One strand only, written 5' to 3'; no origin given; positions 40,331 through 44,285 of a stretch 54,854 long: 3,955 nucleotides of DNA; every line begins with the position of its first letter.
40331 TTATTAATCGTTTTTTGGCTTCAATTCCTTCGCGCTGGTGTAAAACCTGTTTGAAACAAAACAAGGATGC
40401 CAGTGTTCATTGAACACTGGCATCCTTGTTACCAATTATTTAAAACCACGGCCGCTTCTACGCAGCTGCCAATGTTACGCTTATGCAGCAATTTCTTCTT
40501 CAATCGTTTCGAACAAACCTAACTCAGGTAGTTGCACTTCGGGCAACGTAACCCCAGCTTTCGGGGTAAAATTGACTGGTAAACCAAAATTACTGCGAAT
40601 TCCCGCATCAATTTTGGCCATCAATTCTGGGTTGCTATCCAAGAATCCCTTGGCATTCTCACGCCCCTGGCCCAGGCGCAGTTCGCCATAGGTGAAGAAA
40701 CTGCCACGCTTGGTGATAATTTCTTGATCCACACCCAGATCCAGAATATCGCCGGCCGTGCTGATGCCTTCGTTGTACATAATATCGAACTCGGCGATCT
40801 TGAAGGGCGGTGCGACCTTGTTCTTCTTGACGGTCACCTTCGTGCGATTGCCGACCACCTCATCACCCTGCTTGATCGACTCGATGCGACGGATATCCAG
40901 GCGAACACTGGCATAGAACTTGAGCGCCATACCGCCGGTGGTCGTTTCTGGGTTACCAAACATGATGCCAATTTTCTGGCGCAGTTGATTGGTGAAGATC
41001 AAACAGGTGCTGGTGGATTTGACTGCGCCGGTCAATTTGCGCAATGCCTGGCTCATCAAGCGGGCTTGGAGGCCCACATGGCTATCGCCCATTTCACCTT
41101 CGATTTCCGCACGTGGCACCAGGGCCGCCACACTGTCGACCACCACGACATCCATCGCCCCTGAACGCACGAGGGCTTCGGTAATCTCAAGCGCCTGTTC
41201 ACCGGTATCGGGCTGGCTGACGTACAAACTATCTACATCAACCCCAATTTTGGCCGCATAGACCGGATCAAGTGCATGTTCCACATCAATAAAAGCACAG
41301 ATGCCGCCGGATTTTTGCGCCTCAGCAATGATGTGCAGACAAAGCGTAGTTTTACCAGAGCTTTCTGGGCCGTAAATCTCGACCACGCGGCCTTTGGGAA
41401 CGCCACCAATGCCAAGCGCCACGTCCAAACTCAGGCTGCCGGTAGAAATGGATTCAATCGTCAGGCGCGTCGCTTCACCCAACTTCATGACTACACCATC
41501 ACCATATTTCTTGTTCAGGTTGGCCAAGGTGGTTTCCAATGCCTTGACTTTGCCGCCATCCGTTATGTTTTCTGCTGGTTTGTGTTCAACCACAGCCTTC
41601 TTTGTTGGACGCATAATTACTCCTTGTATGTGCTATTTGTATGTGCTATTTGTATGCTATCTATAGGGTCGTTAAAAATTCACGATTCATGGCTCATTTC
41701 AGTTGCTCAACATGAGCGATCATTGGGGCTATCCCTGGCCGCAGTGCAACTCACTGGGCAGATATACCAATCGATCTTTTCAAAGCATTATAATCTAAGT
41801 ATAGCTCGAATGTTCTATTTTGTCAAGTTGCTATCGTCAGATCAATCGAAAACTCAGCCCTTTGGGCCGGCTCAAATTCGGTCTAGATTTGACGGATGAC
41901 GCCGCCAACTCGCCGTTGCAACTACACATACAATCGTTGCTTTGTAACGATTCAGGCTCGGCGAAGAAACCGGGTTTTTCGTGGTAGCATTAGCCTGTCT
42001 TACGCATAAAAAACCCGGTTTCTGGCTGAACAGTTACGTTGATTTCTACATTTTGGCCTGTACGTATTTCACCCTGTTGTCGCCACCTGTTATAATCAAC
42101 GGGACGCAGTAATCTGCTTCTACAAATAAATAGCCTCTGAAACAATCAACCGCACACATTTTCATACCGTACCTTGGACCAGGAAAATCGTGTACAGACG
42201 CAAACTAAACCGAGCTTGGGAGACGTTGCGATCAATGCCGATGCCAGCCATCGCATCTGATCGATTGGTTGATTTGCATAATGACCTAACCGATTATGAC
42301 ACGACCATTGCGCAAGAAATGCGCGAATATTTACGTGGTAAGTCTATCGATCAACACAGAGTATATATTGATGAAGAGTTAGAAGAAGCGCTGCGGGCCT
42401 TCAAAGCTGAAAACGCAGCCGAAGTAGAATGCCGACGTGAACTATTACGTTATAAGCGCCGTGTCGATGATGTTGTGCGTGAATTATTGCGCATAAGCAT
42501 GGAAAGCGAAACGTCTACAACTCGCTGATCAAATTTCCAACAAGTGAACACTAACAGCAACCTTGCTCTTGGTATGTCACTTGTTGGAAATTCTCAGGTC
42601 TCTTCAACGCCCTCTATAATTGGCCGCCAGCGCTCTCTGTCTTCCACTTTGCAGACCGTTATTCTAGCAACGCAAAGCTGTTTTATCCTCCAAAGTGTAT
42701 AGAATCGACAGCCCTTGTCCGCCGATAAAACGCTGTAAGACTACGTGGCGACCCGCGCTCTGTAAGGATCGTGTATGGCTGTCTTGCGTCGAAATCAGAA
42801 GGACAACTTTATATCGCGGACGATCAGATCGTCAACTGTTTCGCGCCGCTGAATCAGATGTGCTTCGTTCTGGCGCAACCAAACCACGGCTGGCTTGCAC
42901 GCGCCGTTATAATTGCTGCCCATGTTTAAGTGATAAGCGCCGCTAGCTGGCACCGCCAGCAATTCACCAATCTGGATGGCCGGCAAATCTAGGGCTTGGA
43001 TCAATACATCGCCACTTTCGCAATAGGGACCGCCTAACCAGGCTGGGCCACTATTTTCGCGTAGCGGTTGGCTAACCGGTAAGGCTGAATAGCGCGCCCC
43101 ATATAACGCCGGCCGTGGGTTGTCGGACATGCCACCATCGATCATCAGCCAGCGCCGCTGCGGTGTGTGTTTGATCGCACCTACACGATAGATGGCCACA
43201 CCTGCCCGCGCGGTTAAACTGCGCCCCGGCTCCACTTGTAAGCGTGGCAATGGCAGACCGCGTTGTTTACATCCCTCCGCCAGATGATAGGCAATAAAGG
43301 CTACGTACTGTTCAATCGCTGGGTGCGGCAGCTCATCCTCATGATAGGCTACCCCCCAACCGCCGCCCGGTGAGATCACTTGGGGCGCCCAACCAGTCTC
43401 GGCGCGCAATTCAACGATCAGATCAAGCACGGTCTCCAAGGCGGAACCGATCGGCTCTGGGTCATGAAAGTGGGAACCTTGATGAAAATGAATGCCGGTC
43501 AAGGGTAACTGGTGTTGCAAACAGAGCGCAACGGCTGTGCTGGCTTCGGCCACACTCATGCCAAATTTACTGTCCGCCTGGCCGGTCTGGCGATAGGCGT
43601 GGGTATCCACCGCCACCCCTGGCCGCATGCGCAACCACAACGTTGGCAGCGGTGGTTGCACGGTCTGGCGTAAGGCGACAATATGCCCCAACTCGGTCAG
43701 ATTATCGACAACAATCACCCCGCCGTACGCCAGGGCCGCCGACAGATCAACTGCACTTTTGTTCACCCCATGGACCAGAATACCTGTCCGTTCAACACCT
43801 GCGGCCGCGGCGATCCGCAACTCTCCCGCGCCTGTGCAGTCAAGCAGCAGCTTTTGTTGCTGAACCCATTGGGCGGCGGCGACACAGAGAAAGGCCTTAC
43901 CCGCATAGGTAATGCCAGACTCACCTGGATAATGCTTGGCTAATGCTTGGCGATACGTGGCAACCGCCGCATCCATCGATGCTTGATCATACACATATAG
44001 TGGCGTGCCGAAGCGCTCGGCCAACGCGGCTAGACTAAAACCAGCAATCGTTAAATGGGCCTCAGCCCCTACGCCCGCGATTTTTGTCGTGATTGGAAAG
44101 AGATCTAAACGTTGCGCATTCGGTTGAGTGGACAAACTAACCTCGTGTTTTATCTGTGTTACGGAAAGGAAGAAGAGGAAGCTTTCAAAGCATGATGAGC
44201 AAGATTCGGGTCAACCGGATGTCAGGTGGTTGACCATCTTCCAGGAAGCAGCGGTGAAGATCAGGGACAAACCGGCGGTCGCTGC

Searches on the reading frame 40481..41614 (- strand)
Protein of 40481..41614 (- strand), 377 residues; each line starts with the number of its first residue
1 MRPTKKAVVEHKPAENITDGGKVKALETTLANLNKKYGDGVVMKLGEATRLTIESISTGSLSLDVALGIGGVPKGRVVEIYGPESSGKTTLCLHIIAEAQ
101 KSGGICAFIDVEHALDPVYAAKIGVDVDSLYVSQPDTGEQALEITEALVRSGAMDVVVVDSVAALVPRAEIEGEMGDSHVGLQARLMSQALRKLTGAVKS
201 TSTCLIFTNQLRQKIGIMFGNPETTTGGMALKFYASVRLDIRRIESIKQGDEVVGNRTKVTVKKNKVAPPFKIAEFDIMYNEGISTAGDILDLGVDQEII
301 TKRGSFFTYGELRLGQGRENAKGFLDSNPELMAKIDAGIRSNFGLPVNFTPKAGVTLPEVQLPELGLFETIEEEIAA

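Call 11: search_protein_families(library=pfam, proteins=[window:40481-41614:-], max_evalue=0.001)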
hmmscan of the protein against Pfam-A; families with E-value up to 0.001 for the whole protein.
window:40481-41614:- (377 aa): 6 families
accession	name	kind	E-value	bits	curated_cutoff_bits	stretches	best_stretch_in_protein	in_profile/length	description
PF00154.27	RecA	-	7.8e-138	458.6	27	1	24-285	1-262/262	recA bacterial DNA recombination protein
PF21096.2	RecA_C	-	1.5e-21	76.7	27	1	288-343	1-56/57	RecA C-terminal domain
PF08423.17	Rad51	-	2.1e-10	40.8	22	1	50-243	2-211/244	Rad51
PF06745.19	ATPase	-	8.4e-08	32.3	26.6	1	57-134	2-81/231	KaiC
PF13479.12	AAA_24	-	6.3e-05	23.3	27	1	76-166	3-77/195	AAA domain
PF01637.24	ATPase_2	-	0.00036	20.8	33.2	1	77-111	22-56/225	ATPase domain predominantly from Archaea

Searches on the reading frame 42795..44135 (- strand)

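Call 11: search_protein_families(library=pfam, proteins=[window:42795-44135:-], max_evalue=0.001)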
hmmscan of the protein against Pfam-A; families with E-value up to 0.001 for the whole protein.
window:42795-44135:- (446 aa): 2 families
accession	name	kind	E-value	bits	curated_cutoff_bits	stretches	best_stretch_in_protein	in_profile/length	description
PF02784.22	Orn_Arg_deC_N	-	3.4e-39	135.1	23.4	1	63-309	9-247/247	Pyridoxal-dependent decarboxylase, pyridoxal binding domain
PF00278.28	Orn_DAP_Arg_deC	-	1.2e-17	64.4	23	1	47-399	2-95/95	Pyridoxal-dependent decarboxylase, C-terminal sheet domain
